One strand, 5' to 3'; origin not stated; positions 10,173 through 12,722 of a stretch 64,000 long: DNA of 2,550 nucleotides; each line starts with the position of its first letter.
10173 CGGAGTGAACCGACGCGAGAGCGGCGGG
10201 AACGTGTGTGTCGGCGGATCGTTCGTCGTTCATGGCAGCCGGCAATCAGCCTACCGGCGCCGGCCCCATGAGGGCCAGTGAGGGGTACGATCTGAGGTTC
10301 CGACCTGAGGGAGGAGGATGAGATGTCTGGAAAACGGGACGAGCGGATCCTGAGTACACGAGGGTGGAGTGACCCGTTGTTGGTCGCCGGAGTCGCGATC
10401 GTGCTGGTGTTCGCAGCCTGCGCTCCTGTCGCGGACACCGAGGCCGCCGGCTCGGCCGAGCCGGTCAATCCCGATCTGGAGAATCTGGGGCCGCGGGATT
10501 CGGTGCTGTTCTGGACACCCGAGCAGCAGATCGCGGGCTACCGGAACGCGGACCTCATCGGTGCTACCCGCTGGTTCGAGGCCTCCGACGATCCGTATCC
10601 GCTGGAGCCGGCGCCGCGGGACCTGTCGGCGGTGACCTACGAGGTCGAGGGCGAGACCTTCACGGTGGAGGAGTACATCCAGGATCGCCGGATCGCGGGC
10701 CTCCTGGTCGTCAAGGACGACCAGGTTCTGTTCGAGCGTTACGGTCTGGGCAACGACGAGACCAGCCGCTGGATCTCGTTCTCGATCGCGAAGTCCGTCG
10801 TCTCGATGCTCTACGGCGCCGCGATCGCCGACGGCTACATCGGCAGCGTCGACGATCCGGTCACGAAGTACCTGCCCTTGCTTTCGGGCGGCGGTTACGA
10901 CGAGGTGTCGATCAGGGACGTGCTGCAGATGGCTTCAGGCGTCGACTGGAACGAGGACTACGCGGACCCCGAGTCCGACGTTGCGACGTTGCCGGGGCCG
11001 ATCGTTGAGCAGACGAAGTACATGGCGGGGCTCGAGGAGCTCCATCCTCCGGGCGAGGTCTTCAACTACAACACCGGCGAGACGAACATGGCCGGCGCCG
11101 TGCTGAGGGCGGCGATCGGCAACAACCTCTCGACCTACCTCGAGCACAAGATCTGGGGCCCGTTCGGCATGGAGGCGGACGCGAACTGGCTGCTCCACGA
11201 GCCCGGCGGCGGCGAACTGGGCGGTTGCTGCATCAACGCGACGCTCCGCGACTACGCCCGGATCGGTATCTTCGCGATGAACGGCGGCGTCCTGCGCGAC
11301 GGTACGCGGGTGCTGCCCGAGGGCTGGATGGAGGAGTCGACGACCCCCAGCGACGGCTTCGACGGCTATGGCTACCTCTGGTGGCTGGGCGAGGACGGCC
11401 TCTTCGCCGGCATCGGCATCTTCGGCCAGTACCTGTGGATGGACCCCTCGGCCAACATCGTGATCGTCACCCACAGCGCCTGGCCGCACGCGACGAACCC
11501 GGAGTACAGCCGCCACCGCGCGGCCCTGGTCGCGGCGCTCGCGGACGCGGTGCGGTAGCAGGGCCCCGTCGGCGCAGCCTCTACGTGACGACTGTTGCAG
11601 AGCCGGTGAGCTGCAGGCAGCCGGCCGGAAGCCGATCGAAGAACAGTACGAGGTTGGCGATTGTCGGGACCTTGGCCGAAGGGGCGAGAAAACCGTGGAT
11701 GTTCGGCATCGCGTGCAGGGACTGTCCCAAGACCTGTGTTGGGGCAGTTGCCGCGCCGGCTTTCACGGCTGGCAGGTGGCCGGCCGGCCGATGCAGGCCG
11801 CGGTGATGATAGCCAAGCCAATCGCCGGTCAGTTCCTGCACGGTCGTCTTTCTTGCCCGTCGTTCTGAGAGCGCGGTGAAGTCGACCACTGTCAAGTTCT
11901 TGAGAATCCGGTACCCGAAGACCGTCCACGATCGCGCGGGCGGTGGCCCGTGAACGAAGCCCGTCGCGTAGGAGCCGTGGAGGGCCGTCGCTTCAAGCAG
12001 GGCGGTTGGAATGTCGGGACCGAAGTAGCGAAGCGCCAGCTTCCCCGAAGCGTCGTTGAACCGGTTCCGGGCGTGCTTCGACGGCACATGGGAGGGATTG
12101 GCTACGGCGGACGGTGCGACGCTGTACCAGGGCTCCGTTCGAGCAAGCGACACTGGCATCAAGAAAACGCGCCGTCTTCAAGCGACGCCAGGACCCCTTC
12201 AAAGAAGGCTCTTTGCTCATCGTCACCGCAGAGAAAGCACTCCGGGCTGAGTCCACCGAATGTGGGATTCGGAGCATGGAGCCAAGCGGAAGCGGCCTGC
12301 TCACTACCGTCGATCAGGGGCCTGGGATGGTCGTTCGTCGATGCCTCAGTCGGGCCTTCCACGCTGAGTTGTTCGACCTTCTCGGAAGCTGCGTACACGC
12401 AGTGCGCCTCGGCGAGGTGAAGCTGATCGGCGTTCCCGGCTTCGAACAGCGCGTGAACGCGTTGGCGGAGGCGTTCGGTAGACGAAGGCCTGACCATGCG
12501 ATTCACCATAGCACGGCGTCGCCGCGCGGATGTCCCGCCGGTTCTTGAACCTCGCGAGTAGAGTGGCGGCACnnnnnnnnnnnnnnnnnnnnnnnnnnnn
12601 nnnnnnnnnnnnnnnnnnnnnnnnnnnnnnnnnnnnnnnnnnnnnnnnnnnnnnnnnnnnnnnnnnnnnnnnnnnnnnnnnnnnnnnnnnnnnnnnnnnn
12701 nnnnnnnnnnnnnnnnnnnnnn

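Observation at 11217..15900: Low-GC insertion after a serine-hydrolase gene, bounded by a 342 bp direct repeat of that gene's own 3' end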

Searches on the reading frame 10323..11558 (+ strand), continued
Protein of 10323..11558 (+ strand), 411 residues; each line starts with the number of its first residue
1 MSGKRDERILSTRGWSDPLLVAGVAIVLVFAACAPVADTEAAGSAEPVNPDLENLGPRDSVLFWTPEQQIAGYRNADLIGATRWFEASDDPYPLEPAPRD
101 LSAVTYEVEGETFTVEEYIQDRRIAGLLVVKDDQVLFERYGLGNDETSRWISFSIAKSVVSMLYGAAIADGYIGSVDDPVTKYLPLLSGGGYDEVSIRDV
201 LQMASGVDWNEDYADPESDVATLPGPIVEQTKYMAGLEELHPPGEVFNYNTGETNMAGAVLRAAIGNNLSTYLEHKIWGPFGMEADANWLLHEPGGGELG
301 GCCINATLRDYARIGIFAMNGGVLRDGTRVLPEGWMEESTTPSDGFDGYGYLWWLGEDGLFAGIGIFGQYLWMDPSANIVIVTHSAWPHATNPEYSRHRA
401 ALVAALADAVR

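Call 20: find_related_loci(query=A1, collection=genome_contigs, flank=10000)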
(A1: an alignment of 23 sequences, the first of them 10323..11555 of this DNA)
Query A1 (411 aa) in genome_contigs; peptide patterns used: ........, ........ (x = any residue, [..] = any of these).
189 stretches matched a pattern; 123 encode a relative of the query (tblastn E <= 1e-3); the best 80 are kept; 80 distinct loci.
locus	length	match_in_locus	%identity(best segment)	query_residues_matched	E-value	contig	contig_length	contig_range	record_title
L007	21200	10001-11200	92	1-399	0e+0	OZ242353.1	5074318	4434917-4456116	MAG: Candidatus Multivorans sp. isolate c55290c9-873c-4a20-8066-ae299be9a5bf genome assembly, chromosome: 1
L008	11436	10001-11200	92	1-399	0e+0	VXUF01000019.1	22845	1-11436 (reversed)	MAG: Holophagales bacterium isolate SB0666_bin_22 NODE_912_length_22845_cov_6.657745, whole genome shotgun sequence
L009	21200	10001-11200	92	1-399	0e+0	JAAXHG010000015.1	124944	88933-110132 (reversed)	MAG: Vicinamibacteraceae bacterium isolate Plut_88883 unfiltered_Plut_88883_genomic_contig_515701, whole genome shotgun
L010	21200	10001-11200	91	1-399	0e+0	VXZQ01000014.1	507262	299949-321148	MAG: Holophagales bacterium isolate SB0670_bin_39 NODE_4_length_507262_cov_56.327760, whole genome shotgun sequence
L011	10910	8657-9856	90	1-399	0e+0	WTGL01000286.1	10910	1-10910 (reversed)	MAG: Acidobacteria bacterium isolate CO36388bin_1 NODE_1591_length_10910_cov_75.091018, whole genome shotgun sequence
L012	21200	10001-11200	89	1-399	0e+0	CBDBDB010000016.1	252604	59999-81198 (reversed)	MAG: Candidatus Multivorans sp. isolate 25506e0c-16aa-497e-894a-3d9cdfe247fa genome assembly, contig: contig_16, whole g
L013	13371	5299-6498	91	1-399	0e+0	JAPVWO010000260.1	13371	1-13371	MAG: Candidatus Multivorans thiocomprendens isolate r_rhhh15 Seq260, whole genome shotgun sequence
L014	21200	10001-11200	92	1-399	0e+0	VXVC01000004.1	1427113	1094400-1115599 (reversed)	MAG: Holophagales bacterium isolate SB0667_bin_1 NODE_1_length_1427113_cov_24.092931, whole genome shotgun sequence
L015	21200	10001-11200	88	1-399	0e+0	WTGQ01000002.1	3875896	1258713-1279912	MAG: Acidobacteria bacterium isolate CO36388bin_9 NODE_1_length_3875896_cov_1713.578510, whole genome shotgun sequence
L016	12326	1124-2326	86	1-400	0e+0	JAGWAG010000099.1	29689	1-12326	MAG: Acidobacteria bacterium isolate 277c_1 scaffold_11586, whole genome shotgun sequence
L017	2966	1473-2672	89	1-399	0e+0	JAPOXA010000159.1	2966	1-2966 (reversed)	MAG: Acidobacteria bacterium isolate COS3_bin_14 NODE_4567_length_2966_cov_88.0704, whole genome shotgun sequence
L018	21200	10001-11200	89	1-399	0e+0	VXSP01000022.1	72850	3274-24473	MAG: Holophagales bacterium isolate SB0665_bin_19 NODE_235_length_72850_cov_30.466653, whole genome shotgun sequence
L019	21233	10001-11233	86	1-410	0e+0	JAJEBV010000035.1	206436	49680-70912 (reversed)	MAG: Thermoanaerobaculia bacterium isolate jk18x9bins.56 k141_104375, whole genome shotgun sequence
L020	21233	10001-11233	85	1-410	0e+0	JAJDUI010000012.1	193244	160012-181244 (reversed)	MAG: Thermoanaerobaculia bacterium isolate jk18x1bzbins.73 k141_1380158, whole genome shotgun sequence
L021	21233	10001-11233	86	1-410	0e+0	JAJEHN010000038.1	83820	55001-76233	MAG: Thermoanaerobaculia bacterium isolate p16x60bins.57 k141_122348, whole genome shotgun sequence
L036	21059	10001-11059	81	48-400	0e+0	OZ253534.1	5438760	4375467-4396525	MAG: Candidatus Multivorans sp. isolate be2d7f3f-f219-46b2-8ad1-06fdd0eb2387 genome assembly, chromosome: 1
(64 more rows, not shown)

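Call 46: search_protein_families(library=pfam, max_evalue=0.1, proteins=[L007:12087-13781:-, L007:11311-11964:-, L010:11365-12903:+, L012:12037-13857:-, L012:15197-16510:-, L036:11169-12557:+, L036:12771-13457:-])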
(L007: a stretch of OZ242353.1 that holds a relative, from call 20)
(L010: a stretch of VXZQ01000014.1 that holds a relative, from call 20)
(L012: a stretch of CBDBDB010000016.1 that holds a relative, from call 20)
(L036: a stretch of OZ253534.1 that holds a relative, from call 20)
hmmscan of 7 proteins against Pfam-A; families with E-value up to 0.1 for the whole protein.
L007:12087-13781:- (564 aa): 0 families

L007:11311-11964:- (217 aa): 0 families

L010:11365-12903:+ (512 aa): 3 families
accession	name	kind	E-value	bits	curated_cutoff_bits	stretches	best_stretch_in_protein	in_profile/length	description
PF16370.11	MetallophosC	-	4.3e-47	160.8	29.7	1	359-506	1-168/168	C terminal of Calcineurin-like phosphoesterase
PF16371.11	MetallophosN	-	1.3e-17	64.2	35.6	1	63-139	1-77/77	N terminal of Calcineurin-like phosphoesterase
PF00149.33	Metallophos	-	2.5e-07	31.8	21.5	1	151-348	3-190/191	Calcineurin-like phosphoesterase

L012:12037-13857:- (606 aa): 2 families
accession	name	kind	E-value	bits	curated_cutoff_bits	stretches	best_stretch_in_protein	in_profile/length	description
PF00872.24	Transposase_mut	-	7.6e-44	150.6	21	1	221-577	24-377/379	Transposase, Mutator family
PF14357.11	DUF4404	-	0.082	14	27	0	467-511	29-73/83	Domain of unknown function (DUF4404)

L012:15197-16510:- (437 aa): 2 families
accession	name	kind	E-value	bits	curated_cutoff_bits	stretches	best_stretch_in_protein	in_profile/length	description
PF01555.25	N6_N4_Mtase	-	1.1e-09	39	26.7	1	89-149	161-220/221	DNA methylase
PF01170.24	UPF0020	-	0.052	13.7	22.3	0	86-135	4-53/197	RMKL-like, methyltransferase domain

L036:11169-12557:+ (462 aa): 3 families
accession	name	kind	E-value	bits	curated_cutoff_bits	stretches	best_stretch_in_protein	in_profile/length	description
PF05598.16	DUF772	-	9e-19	67.7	23.1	1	60-123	1-65/74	Transposase domain (DUF772)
PF01609.27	DDE_Tnp_1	-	1.2e-10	41.9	23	1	215-455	18-161/200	Transposase DDE domain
PF13751.12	DDE_Tnp_1_6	-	0.00018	22.2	25.1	1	317-390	48-121/125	Transposase DDE domain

L036:12771-13457:- (228 aa): 1 family
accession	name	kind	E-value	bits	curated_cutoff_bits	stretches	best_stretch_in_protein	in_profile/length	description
PF19865.4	DUF6338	-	0.0066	16.5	26.5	1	25-159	30-165/205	Family of unknown function (DUF6338)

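Call 47: search_protein_families(library=padloc, max_evalue=0.01, proteins=[L007:12087-13781:-])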
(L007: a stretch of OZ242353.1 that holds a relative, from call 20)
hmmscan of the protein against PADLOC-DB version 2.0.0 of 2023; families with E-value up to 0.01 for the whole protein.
L007:12087-13781:- (564 aa): 0 families

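Call 54: search_protein_families(library=ncbifam, max_evalue=0.001, proteins=[window:10323-11558:+])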
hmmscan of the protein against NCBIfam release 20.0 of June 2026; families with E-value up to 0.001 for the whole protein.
window:10323-11558:+ (411 aa): 5 families
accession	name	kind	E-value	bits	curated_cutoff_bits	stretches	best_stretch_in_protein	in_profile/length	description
NF045925.1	3-sucCA_synth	equivalog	3.2e-16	58.9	800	1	124-383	57-308/498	3-succinylated cholic acid synthase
NF038269.1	lipase_LipE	equivalog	4.2e-06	26.1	750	1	150-283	88-217/407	lipase LipE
NF000385.4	blaACT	exception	0.00014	21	810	1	154-205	84-134/380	ACT family cephalosporin-hydrolyzing class C beta-lactamase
NF053709.1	blaAKO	exception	0.00019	20.5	875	1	154-206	84-135/381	AKO family class C beta-lactamase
NF038089.1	blaYRC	exception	0.00024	20.2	870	1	154-204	84-133/381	YRC family class C beta-lactamase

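Call 73: find_related_loci(query=A3, collection=metagenome_contigs, flank=8000)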
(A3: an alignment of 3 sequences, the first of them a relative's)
Query A3 (564 aa) in metagenome_contigs; peptide patterns used: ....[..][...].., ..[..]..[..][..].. (x = any residue, [..] = any of these).
600 stretches matched a pattern, but none encodes a relative of the query by tblastn (E <= 1e-3).

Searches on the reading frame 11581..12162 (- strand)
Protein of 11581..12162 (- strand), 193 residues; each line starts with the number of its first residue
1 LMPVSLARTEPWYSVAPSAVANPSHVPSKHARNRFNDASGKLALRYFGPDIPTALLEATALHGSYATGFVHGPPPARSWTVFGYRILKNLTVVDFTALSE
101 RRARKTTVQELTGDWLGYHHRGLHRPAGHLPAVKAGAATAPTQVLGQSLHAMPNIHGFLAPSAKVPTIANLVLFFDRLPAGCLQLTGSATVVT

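Call 6: search_protein_families(library=pfam, proteins=[window:11581-12162:-], max_evalue=0.01)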
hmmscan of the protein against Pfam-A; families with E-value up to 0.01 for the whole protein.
window:11581-12162:- (193 aa): 1 family
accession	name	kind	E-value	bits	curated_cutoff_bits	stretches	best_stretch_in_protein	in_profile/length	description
PF08808.17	RES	-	1.5e-09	38.5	23.2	1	19-179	11-140/157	RES domain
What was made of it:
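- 11581..12162 (-): RES-domain toxin gene (cargo A). Pfam PF08808, E 1.5e-9 (call 6).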

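Call 39: find_homologous_proteins(query=window:11581-12162:-, max_evalue=1e-10)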
Query window:11581-12162:- (193 aa): 46 proteins with E <= 1e-10 among 370 candidates.
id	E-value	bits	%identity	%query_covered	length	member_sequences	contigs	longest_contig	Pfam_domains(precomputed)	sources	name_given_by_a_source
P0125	2.3e-124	431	100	99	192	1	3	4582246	PF08808.18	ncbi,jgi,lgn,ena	-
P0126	1.2e-100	353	84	99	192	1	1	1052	PF08808.18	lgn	-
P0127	3.0e-68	248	60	99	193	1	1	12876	PF08808.18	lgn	-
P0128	1.5e-67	245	63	99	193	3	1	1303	PF08808.18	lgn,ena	-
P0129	4.2e-67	244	65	99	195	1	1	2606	PF08808.18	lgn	-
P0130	3.2e-64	235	61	99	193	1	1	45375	PF08808.18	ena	-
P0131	7.5e-64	233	62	98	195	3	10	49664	PF08808.18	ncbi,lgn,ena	-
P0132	1.5e-63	232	62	99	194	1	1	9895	PF08808.18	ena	-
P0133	9.6e-63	230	61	99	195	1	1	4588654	PF08808.18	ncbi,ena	-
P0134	3.2e-62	228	61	99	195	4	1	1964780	PF08808.18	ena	-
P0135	6.0e-62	227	57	99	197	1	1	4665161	PF08808.18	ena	-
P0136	7.8e-62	227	61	99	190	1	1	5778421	PF08808.18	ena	-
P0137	6.2e-60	221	61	99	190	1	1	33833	PF08808.18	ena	-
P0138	1.7e-59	219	58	99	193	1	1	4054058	PF08808.18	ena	-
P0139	7.4e-59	217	58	99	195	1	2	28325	PF08808.18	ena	-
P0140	9.2e-59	217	58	99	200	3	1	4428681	PF08808.18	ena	-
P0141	9.8e-59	217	61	97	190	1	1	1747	PF08808.18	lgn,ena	-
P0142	1.6e-58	216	57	99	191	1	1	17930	PF08808.18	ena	-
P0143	1.7e-58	216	60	99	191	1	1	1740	PF08808.18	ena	-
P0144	2.7e-58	215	58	99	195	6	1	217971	PF08808.18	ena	-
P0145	2.9e-58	215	55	99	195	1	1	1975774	PF08808.18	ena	-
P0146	4.5e-58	214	58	95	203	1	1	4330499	PF08808.18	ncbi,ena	-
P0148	1.5e-57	213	55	99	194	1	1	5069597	PF08808.18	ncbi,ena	-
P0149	3.0e-57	212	58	95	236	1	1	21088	PF08808.18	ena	-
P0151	9.9e-57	210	62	89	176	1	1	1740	PF08808.18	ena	-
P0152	3.1e-56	208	59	99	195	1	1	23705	PF08808.18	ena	-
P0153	1.9e-55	206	53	99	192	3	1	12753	PF08808.18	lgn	-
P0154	2.8e-55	205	62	88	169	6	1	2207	PF08808.18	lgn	-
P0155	8.2e-55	204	59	87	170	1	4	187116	PF08808.18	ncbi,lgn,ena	-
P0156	3.8e-54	202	54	99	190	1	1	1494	PF08808.18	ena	-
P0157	2.5e-53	199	57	88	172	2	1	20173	PF08808.18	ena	-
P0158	2.4e-52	196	60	88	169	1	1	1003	PF08808.18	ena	-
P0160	1.4e-48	183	51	87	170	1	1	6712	PF08808.18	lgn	-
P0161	5.5e-48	182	62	77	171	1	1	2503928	PF08808.18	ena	-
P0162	1.1e-47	181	63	77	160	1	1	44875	PF08808.18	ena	-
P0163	5.4e-43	165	52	83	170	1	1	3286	PF08808.18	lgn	-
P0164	5.1e-42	162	54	87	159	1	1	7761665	PF08808.18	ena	-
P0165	1.7e-41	160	59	77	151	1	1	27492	PF08808.18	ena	-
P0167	2.3e-36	144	51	86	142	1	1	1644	PF08808.18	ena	-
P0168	5.4e-36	142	64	59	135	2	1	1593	PF08808.18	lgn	-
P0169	1.3e-17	82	45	57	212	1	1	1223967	PF08808.18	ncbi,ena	-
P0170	8.6e-12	63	34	91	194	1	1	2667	PF08808.18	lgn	-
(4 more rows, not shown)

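Call 40: find_encoding_contigs(protein=P0126, flank=5000, max_places=3)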
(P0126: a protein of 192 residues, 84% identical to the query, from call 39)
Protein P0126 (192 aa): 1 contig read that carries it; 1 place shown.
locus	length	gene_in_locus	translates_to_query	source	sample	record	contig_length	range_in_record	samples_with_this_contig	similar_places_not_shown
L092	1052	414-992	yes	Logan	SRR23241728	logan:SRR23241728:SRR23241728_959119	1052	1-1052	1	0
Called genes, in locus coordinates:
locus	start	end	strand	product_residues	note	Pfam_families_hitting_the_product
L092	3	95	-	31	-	?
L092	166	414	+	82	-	PF09722:Xre_MbcA_ParS_C (weak)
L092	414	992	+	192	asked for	PF08808:RES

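Call 41: find_encoding_contigs(protein=P0133, flank=8000, max_places=2)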
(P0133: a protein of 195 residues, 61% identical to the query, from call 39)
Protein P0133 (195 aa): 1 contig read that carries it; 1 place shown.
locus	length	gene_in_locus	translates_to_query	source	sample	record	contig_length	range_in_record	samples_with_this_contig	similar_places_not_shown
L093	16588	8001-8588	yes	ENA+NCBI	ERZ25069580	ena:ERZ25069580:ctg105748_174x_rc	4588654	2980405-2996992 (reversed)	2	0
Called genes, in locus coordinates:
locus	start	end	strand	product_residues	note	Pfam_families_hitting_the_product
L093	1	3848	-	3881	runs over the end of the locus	PF22352:K319L-like_PKD, PF13753:SWM_repeat, PF00028:Cadherin, PF00041:fn3, PF00028:Cadherin, PF00041:fn3, PF00028:Cadherin, PF00041:fn3, +4 more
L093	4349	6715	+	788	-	PF01590:GAF, PF13185:GAF_2, PF00512:HisKA, PF02518:HATPase_c, PF00072:Response_reg, PF00486:Trans_reg_C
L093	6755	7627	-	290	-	-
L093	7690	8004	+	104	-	PF09722:Xre_MbcA_ParS_C (weak)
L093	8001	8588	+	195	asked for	PF08808:RES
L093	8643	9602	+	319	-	-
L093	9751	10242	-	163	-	PF04002:RadC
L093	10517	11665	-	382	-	-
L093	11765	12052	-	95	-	-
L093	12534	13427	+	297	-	PF08401:ArdcN, PF18818:MPTase-PolyVal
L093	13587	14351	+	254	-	-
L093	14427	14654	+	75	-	-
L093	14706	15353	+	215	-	-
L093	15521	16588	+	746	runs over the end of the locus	PF02195:ParB_N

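Call 47: search_protein_families(library=padloc, max_evalue=0.01, proteins=[window:11581-12162:-])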
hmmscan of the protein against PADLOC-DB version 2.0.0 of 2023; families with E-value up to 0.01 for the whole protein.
window:11581-12162:- (193 aa): 0 families

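Call 54: search_protein_families(library=ncbifam, max_evalue=0.001, proteins=[window:11581-12162:-])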
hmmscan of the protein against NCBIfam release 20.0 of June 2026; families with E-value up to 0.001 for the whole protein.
window:11581-12162:- (193 aa): 0 families

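Call 71: find_related_loci(query=window:11581-12162:-, collection=metagenome_contigs, flank=6000)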
Query window:11581-12162:- (193 aa) in metagenome_contigs; peptide patterns used: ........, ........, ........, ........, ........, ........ (x = any residue, [..] = any of these).
123 stretches matched a pattern, but none encodes a relative of the query by tblastn (E <= 1e-3).
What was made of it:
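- Tried and rejected: Two metagenome scans, with RES and with a cc alignment, found nothing (calls 71, 73).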

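Call 75: find_related_loci(query=window:11581-12162:-, collection=viral_contigs, flank=5000)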
Query window:11581-12162:- (193 aa) in viral_contigs; peptide patterns used: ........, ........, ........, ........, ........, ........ (x = any residue, [..] = any of these).
7 stretches matched a pattern, but none encodes a relative of the query by tblastn (E <= 1e-3).

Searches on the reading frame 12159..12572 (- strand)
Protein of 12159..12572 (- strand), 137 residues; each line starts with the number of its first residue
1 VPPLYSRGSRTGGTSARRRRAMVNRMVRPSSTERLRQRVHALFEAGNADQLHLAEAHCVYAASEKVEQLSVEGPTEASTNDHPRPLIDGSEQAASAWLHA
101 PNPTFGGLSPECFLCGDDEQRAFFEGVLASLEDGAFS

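Call 6: search_protein_families(library=pfam, proteins=[window:12159-12572:-], max_evalue=0.01)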
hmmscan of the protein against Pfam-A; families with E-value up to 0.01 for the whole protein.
window:12159-12572:- (137 aa): 1 family
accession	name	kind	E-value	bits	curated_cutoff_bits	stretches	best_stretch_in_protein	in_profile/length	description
PF09722.15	Xre_MbcA_ParS_C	-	4e-05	24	24.5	1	89-110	7-28/51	Antitoxin Xre/MbcA/ParS C-terminal toxin-binding domain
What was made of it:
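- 12159..12398 (-): Xre/MbcA/ParS-type antitoxin gene (79 aa as called in the source record; the ORF is open to 12572). It overlaps the RES start by 4 nt. PF09722, 24.0 bits against a cut-off of 24.5 (call 6).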

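Call 47: search_protein_families(library=padloc, max_evalue=0.01, proteins=[window:12159-12572:-])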
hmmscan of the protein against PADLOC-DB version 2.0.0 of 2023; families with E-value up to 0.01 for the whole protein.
window:12159-12572:- (137 aa): 0 families

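Call 54: search_protein_families(library=ncbifam, max_evalue=0.001, proteins=[window:12159-12572:-])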
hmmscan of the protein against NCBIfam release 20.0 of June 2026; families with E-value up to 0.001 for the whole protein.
window:12159-12572:- (137 aa): 0 families
